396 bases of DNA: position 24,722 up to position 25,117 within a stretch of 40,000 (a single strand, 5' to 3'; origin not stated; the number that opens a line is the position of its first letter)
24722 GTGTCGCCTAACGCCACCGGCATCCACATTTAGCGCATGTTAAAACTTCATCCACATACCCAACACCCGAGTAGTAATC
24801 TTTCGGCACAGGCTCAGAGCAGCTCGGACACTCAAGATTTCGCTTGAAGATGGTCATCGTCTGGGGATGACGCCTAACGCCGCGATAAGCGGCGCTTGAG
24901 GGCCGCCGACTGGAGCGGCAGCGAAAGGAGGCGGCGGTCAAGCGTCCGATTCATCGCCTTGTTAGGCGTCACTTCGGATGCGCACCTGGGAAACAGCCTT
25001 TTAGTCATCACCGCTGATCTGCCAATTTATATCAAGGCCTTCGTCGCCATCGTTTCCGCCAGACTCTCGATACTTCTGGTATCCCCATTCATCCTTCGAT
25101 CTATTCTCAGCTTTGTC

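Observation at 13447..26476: Complete sedentary-type chromosomal integron: intact intI, attI core and at least 13 attC-bounded cassettes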

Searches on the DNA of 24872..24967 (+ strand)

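Call 15: build_rna_model(alignment_id=A2, structure=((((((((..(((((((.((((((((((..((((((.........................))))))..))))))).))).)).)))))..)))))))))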
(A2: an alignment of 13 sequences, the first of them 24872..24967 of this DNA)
Model R1 built from alignment A2 (13 sequences, 99 columns); structure: as given.
model positions 96; base pairs 31; branch points 0; effective number of sequences 1.32; information 0.596 bits per position. Calibrated on 0.2 Mb of random sequence (short: E-values are rough).
structure used (alignment columns):
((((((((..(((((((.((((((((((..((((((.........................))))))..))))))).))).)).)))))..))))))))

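Call 16: search_with_rna_model(model_id=R1, source=window, filters=off, max_evalue=10)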
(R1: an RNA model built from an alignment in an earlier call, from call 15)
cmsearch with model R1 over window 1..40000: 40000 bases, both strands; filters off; matches with E-value up to 10: 66.
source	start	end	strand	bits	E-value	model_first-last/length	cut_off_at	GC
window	24872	24967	+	122.1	8.8e-31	1-96/96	no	0.67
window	24207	24302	+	121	1.8e-30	1-96/96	no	0.65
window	22222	22317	+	119.7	3.9e-30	1-96/96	no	0.64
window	21748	21843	+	116.5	2.9e-29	1-96/96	no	0.65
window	22960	23055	+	116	4e-29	1-96/96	no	0.58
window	20951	21046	+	115.2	6.9e-29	1-96/96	no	0.66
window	19821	19916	+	109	3.2e-27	1-96/96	no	0.61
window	23667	23762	+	109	3.2e-27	1-96/96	no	0.61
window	20361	20459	+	104.8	4.4e-26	1-96/96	no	0.62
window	19263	19358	+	93.3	5.8e-23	1-96/96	no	0.6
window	15250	15345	+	88.5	1.2e-21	1-96/96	no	0.61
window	14047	14142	+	77.4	1.3e-18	1-96/96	no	0.59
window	13447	13542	+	64.9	3.1e-15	1-96/96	no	0.62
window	24872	24967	-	44.2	1.3e-09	1-96/96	no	0.67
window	24207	24302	-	43.3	2.2e-09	1-96/96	no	0.65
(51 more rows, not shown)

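Call 19: search_with_rna_model(model_id=R1, sources=[L001, L002, L003, L004, L005, L006, L007, L008, L009, L010, L011, L012, L013, L014, L015, L016, L017, L018, L019, L020, L021, L022, L023, L024, L025, L026, L027, L028, L029, L030, L031, L032, L033, L034, L035, L036, L037, L038, L039, L040, L041, L042, L043, L044, L045, L046, L047, L048, L049, L050, L051, L052, L053, L054, L055, L056, L057, L058, L059, L060, L061, L062, L063, L064, L065, L066, L067, L068, L069, L070, L071, L072, L073, L074, L075, L076, L077, L078, L079, L080], max_evalue=0.001)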
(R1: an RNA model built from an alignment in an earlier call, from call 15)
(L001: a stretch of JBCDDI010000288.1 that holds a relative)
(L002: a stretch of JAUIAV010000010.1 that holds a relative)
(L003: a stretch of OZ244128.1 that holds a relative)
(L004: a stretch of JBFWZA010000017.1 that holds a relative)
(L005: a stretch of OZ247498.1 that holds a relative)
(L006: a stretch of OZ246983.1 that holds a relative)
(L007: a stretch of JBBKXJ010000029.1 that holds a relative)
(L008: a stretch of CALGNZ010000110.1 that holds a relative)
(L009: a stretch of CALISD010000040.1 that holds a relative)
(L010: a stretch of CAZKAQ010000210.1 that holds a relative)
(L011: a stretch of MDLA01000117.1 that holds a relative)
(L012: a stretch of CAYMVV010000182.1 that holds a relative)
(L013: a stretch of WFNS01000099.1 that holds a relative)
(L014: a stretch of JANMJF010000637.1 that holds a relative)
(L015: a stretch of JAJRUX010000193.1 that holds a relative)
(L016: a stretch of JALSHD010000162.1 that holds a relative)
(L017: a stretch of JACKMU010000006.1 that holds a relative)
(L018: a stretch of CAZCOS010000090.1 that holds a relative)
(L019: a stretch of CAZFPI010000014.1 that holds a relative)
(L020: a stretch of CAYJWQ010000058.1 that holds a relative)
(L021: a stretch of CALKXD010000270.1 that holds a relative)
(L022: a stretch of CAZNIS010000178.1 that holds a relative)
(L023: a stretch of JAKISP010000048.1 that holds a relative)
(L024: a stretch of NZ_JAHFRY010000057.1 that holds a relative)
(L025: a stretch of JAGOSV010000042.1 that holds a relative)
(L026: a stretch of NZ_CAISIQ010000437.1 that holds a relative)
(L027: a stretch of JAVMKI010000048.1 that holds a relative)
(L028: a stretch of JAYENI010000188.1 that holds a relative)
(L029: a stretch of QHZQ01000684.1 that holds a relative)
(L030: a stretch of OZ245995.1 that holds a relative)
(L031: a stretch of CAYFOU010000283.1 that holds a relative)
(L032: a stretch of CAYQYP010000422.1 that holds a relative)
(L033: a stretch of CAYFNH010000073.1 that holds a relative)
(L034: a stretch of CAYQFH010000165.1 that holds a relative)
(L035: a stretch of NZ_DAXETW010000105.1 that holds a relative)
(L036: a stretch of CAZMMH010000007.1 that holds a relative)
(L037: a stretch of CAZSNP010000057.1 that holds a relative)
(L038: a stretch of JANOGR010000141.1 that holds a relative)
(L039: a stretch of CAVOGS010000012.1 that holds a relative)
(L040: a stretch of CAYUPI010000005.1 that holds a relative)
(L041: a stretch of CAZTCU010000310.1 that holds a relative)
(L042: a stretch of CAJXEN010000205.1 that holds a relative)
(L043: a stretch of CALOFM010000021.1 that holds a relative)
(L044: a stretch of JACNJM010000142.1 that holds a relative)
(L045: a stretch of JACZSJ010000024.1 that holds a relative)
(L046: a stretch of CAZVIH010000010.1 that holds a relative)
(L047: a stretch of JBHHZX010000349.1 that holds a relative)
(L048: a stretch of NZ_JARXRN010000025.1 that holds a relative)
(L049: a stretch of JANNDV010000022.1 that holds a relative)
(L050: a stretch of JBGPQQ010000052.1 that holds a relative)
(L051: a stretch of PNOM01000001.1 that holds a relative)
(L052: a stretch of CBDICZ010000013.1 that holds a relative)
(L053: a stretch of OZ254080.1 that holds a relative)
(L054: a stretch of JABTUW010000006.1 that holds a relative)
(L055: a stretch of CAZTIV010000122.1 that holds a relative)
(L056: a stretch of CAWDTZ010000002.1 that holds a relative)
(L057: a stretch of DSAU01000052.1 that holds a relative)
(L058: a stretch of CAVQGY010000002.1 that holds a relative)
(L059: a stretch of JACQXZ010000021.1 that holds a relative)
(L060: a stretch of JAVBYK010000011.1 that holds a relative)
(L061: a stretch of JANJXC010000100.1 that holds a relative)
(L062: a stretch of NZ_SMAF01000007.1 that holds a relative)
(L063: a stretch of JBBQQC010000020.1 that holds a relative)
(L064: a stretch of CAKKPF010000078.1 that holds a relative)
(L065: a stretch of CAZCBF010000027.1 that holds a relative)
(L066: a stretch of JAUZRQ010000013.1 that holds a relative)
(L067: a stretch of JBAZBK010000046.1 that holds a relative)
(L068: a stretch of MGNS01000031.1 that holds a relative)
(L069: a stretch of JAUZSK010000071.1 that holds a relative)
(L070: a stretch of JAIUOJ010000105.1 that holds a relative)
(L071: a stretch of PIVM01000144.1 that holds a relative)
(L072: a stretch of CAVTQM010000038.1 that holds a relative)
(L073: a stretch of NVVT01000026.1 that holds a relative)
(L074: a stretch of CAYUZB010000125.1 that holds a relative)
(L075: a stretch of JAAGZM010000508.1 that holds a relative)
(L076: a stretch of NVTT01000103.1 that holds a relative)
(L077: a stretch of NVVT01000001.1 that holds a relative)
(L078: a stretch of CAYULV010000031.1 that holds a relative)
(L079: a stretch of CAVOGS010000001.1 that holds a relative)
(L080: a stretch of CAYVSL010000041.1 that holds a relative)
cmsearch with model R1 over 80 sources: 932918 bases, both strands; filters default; matches with E-value up to 0.001: 74.
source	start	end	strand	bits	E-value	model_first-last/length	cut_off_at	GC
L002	1559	1654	+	117.6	3.5e-28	1-96/96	no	0.66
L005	8656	8751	+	109.5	5.4e-26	1-96/96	no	0.61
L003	5403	5498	+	109.3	6.3e-26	1-96/96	no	0.64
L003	4820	4915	+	107.8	1.6e-25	1-96/96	no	0.62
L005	9151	9246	+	105.7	6e-25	1-96/96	no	0.61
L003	527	622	+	101.8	6.8e-24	1-96/96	no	0.65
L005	6332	6427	+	100.9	1.2e-23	1-96/96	no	0.61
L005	7023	7118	+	99.8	2.4e-23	1-96/96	no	0.56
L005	4365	4460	+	99.7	2.6e-23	1-96/96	no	0.62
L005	594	689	+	99.1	3.7e-23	1-96/96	no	0.62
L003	2471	2566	+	98.8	4.6e-23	1-96/96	no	0.62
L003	7278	7372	+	94.8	5.4e-22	1-96/96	no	0.57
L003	5960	6055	+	90.5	7.8e-21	1-96/96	no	0.62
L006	8610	8708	+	58.8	3.2e-12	1-96/96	no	0.6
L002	877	975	+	57.4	7.9e-12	1-96/96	no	0.61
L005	7545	7643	+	57.1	9.5e-12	1-96/96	no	0.6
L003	3008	3106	+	56.8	1.1e-11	1-96/96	no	0.62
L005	3808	3906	+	56.8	1.1e-11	1-96/96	no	0.62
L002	2697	2795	+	56.1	1.8e-11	1-96/96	no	0.61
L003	8695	8793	+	55.7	2.2e-11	1-96/96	no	0.61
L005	3049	3147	+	54.9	3.8e-11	1-96/96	no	0.61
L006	7986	8084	+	54.9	3.8e-11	1-96/96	no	0.61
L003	1159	1257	+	54.3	5.3e-11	1-96/96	no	0.59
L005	5546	5644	+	54.3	5.4e-11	1-96/96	no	0.59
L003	6492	6590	+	53.9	7e-11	1-96/96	no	0.61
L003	7655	7753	+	53.4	9.4e-11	1-96/96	no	0.62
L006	9166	9264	+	52.4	1.7e-10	1-96/96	no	0.61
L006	5690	5787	+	52.3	1.9e-10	1-96/96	no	0.61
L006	7379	7471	+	49.9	8.5e-10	1-96/96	no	0.6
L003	1903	2001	+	48.9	1.6e-09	1-96/96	no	0.59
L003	9262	9360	+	48.9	1.6e-09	1-96/96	no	0.59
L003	3656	3754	+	48.7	1.8e-09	1-96/96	no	0.57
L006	6845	6907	+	48.6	1.9e-09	1-96/96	no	0.63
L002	3972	4070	+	48.6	1.9e-09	1-96/96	no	0.59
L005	4977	5075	+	48.6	1.9e-09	1-96/96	no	0.58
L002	163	261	+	48.3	2.3e-09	1-96/96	no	0.6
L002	2095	2193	+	48.3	2.3e-09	1-96/96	no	0.6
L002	3281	3379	+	48.3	2.3e-09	1-96/96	no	0.6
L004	740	838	+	48.2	2.5e-09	1-96/96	no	0.58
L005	1720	1818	+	48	2.7e-09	1-96/96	no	0.58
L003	8222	8320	+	48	2.8e-09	1-96/96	no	0.6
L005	2278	2376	+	47.8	3.1e-09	1-96/96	no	0.6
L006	6293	6391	+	47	5.2e-09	1-96/96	no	0.61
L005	8656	8751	-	42.7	7.4e-08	1-96/96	no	0.61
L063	3006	3082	+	40.7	2.6e-07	1-96/96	no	0.65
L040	7655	7746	+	38.6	9.6e-07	1-96/96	no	0.68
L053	2309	2407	+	38.5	1.1e-06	1-96/96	no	0.6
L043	8255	8345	+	37.9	1.5e-06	1-96/96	no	0.49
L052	7739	7838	+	36.5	3.6e-06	1-96/96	no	0.61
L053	4122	4220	+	36.3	4.1e-06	1-96/96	no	0.55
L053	3588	3686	+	36.3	4.1e-06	1-96/96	no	0.53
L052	3265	3364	+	36.1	4.7e-06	1-96/96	no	0.59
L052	8636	8734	+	35.4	7.1e-06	1-96/96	no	0.63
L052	4531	4629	+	35.3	7.6e-06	1-96/96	no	0.62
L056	8649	8738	+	35.1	8.7e-06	1-96/96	no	0.62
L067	12865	12966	-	34.1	1.6e-05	1-96/96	no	0.6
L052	8158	8259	+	33.9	1.8e-05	1-96/96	no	0.67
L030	9516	9605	+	33.4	2.5e-05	1-96/96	no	0.53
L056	9461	9550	+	33.3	2.7e-05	1-96/96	no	0.61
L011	497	616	+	32.5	4.4e-05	1-96/96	no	0.54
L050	11569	11639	-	32.3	5e-05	1-96/96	no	0.51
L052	4010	4109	+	31.9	6.5e-05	1-96/96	no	0.61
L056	5075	5164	+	31.9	6.6e-05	1-96/96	no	0.63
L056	5448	5537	+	31.6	7.7e-05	1-96/96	no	0.6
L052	7290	7389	+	31.5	8.3e-05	1-96/96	no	0.57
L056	6488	6577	+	31.3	9.7e-05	1-96/96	no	0.63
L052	6142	6241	+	30.7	0.00014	1-96/96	no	0.56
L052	6902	7002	+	30.6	0.00014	1-96/96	no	0.6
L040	7283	7387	+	29.5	0.00029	1-96/96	no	0.61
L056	6003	6092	+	29.2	0.00036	1-96/96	no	0.62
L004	99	197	+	28.9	0.00042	1-96/96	no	0.56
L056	3290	3379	+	28.5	0.00053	1-96/96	no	0.61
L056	4622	4711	+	28.5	0.00056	1-96/96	no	0.61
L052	2789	2890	+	27.9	0.0008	1-96/96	no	0.65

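Call 35: search_with_rna_model(model_id=R1, source=L006, start=1, end=10000, filters=off, max_evalue=1)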
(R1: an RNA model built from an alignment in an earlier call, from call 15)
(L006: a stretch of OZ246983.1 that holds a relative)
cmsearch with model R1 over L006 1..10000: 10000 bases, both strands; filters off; matches with E-value up to 1: 19.
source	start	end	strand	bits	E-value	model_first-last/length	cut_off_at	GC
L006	8610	8708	+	58.8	3.5e-14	1-96/96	no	0.6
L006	7986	8084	+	54.8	4.1e-13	1-96/96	no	0.61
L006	9166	9264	+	52.4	1.9e-12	1-96/96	no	0.61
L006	5690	5787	+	52.3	2e-12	1-96/96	no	0.61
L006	7379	7471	+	49.9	9.2e-12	1-96/96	no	0.6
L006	6845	6907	+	48.6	2e-11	1-96/96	no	0.63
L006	6293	6391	+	47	5.5e-11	1-96/96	no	0.61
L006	3522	3587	+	25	5.3e-05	1-96/96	no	0.58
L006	7379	7471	-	18.2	0.0036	1-96/96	no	0.6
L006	6293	6391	-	18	0.0041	1-96/96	no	0.61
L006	8610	8708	-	17.5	0.0057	1-96/96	no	0.6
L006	9166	9264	-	17.2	0.007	1-96/96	no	0.61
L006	7986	8084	-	17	0.0077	1-96/96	no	0.61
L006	6845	6907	-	16.8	0.0089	1-96/96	no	0.63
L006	5690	5787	-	15.9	0.015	1-96/96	no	0.61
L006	4672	4757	-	14.9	0.028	1-96/96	no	0.52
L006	4173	4212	+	14.9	0.029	1-96/96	no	0.6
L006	4672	4757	+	13.2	0.085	1-96/96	no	0.52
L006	328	392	-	9.4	0.88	1-96/96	no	0.58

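Call 49: search_with_rna_model(model_id=R1, sources=[L085, L086], filters=off, max_evalue=1)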
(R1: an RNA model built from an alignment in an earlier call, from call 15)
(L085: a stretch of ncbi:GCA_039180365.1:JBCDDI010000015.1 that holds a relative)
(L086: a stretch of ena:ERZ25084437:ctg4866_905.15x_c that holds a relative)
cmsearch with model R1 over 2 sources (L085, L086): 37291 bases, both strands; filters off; matches with E-value up to 1: 23.
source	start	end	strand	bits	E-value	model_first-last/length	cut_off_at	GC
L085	127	222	-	61.1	3.1e-14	1-96/96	no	0.61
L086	2067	2165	-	58.8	1.3e-13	1-96/96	no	0.6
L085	696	788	-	56.3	6.2e-13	1-96/96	no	0.63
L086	2691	2789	-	54.8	1.5e-12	1-96/96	no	0.61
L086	1511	1609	-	52.4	7e-12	1-96/96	no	0.61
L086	4988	5085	-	52.3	7.5e-12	1-96/96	no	0.61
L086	3304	3396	-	49.9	3.4e-11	1-96/96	no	0.6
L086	3868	3930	-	48.6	7.5e-11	1-96/96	no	0.63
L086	4384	4482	-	47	2.1e-10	1-96/96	no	0.61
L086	7188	7253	-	25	0.0002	1-96/96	no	0.58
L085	1784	1866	-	21.4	0.0019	1-96/96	no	0.54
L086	3304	3396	+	18.2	0.013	1-96/96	no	0.6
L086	4384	4482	+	18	0.015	1-96/96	no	0.61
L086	2067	2165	+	17.5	0.021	1-96/96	no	0.6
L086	1511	1609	+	17.2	0.026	1-96/96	no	0.61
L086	2691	2789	+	17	0.029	1-96/96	no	0.61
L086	3868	3930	+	16.8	0.033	1-96/96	no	0.63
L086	4988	5085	+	15.9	0.056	1-96/96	no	0.61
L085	5387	5492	-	15.7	0.063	1-96/96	no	0.57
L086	6018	6103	+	14.9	0.11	1-96/96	no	0.52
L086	6563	6602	-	14.9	0.11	1-96/96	no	0.6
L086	6018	6103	-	13.2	0.32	1-96/96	no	0.52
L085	13583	13674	-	12.4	0.53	1-96/96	no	0.68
